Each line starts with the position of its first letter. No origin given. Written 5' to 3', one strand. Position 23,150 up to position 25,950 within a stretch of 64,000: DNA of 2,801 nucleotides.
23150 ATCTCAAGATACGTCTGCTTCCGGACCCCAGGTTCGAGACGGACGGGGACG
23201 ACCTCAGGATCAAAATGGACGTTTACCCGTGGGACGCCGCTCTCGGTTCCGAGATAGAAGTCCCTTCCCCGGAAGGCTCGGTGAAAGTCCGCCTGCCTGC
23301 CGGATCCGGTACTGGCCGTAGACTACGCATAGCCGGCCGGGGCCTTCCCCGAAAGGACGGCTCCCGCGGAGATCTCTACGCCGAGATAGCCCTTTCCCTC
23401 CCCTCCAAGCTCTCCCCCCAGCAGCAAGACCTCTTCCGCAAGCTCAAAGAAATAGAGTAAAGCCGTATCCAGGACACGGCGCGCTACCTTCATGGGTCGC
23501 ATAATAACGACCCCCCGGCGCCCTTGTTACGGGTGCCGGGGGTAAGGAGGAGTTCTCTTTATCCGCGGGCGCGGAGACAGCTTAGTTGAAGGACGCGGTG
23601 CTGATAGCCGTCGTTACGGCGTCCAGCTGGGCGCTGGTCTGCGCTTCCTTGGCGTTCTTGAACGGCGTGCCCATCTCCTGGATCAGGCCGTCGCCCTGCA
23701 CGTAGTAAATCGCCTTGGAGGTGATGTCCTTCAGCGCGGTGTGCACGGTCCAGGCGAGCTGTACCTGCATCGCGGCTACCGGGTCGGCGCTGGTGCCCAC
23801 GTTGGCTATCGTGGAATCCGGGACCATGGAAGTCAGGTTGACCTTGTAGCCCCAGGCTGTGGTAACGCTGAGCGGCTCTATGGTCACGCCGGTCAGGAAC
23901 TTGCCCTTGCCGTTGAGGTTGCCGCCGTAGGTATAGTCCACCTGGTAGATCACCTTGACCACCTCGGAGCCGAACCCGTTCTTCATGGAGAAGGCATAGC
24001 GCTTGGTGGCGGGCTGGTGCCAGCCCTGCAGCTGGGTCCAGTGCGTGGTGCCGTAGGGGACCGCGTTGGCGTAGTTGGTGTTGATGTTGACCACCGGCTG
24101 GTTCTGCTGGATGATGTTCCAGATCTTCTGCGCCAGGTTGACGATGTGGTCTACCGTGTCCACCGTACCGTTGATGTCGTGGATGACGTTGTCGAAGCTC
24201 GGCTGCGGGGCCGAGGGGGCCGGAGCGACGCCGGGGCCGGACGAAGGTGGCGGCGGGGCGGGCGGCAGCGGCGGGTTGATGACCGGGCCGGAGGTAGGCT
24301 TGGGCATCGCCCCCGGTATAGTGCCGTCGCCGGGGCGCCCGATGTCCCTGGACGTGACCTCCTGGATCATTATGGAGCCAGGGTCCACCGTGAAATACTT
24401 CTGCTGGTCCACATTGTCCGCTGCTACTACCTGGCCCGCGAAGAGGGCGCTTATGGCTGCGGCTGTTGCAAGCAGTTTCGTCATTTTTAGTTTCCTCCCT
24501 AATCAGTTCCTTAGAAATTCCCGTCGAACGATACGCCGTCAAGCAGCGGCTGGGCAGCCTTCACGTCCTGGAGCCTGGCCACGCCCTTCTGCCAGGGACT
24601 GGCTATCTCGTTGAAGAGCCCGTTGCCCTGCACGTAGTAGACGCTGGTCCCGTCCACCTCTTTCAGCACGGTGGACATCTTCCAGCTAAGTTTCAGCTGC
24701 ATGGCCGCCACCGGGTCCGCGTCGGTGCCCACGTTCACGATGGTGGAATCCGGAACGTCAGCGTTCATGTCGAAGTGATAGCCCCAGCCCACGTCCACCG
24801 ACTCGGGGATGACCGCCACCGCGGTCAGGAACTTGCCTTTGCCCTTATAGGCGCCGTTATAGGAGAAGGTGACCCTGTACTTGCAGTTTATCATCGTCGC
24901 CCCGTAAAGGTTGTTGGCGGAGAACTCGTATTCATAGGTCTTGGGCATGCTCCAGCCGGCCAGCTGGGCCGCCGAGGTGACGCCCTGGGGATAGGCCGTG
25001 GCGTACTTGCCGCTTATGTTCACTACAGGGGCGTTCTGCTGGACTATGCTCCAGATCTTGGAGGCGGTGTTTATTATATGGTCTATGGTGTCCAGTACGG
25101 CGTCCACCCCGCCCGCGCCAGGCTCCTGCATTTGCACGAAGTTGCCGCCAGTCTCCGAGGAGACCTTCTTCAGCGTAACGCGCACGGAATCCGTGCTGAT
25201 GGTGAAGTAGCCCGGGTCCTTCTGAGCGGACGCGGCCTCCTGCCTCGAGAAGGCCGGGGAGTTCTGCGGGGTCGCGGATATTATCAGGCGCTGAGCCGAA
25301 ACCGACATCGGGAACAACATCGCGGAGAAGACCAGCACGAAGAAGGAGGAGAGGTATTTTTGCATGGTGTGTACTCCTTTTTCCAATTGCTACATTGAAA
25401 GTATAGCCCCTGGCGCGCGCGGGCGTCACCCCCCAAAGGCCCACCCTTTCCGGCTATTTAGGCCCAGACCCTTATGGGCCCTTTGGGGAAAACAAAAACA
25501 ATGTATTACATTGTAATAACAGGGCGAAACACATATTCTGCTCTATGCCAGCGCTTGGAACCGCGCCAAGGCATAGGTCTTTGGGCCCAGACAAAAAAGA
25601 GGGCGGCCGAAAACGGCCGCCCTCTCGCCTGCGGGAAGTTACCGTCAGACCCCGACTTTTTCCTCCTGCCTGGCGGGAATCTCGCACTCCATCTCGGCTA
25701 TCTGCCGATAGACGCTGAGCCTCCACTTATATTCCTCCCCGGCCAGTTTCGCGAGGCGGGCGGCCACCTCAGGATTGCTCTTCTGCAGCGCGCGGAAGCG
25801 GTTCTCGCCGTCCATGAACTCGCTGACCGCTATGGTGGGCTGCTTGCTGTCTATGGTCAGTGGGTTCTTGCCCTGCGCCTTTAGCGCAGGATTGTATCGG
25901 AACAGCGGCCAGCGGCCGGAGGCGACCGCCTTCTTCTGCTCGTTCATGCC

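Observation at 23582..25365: Terminator-bounded tandem pair of secreted paralogs with no family I can recognise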

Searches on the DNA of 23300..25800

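Call 43: search_rna_families(source=window, start=23300, end=25800, threshold=evalue, max_evalue=1)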
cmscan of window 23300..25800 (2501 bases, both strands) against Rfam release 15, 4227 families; matches with E-value up to 1: 4.
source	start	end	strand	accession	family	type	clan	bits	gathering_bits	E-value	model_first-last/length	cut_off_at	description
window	25586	25657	-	RF00519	suhB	Gene; sRNA;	CL00108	23.1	41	0.076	1-77/77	no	Makes More Granules Regulator RNA (mmgR)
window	25589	25630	-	RF04288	mir-9201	Gene; miRNA;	CL00147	21.1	95.5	0.37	1-81/81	no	mir-9201 microRNA precursor family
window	25224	25307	+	RF01383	GRIK4_3p_UTR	Gene;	-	20.4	38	0.5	1-94/94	no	GRIK4 3 prime UTR element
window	25472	25627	+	RF02601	BASRCI337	Gene; sRNA;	-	16.7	229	0.45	1-191/191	no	Brucella sRNA CI337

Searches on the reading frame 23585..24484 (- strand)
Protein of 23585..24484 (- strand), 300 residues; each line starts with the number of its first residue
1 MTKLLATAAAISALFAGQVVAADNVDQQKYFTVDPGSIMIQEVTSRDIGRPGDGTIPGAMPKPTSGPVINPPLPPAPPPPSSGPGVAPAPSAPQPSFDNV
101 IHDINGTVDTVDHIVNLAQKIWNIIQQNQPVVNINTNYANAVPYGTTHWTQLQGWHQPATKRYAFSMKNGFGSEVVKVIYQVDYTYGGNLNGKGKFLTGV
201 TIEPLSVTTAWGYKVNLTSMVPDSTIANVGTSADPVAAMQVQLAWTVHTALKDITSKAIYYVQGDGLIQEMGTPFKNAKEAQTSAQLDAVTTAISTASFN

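Call 4: search_protein_families(library=pfam, proteins=[window:23585-24484:-], max_evalue=1)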
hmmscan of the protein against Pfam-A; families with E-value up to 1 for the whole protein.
window:23585-24484:- (300 aa): 1 family
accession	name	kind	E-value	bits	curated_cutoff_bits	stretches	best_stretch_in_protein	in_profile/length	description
PF04625.18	DEC-1_N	-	0.93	8.9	29.2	0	57-97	110-148/403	DEC-1 protein, N-terminal region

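Call 5: search_protein_families(library=ncbifam, proteins=[window:23585-24484:-], max_evalue=1)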
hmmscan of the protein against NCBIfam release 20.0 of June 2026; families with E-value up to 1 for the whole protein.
window:23585-24484:- (300 aa): 0 families

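Call 9: search_solved_structures(query=window:23585-24484:-, max_evalue=10)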
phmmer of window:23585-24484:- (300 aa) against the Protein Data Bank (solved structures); distinct sequences matched with E-value up to 10: 4.
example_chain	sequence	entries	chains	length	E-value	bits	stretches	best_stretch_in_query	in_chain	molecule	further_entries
8t1i_W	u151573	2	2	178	1.6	11.4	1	70-108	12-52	Mediator of RNA polymerase II transcription subunit 28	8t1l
9v10_Ia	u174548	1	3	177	3.8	10.2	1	62-102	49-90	Protein SPMIP1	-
9r4w_B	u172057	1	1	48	4.3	10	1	70-101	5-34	LEE-encoded effector EspF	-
9r4v_B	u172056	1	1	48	6.8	9.3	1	70-101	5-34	LEE-encoded effector EspF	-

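Call 70: search_protein_families(library=padloc, proteins=[window:23585-24484:-], max_evalue=0.1)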
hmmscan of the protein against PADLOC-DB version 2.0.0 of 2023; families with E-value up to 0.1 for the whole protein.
window:23585-24484:- (300 aa): 0 families

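Call 71: search_protein_families(library=phrogs, proteins=[window:23585-24484:-], max_evalue=0.1)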
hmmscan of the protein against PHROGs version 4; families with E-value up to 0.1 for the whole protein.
window:23585-24484:- (300 aa): 1 family
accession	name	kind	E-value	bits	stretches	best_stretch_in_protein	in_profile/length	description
phrog_13912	-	tail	0.018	15.9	1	98-178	36-109/196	minor tail protein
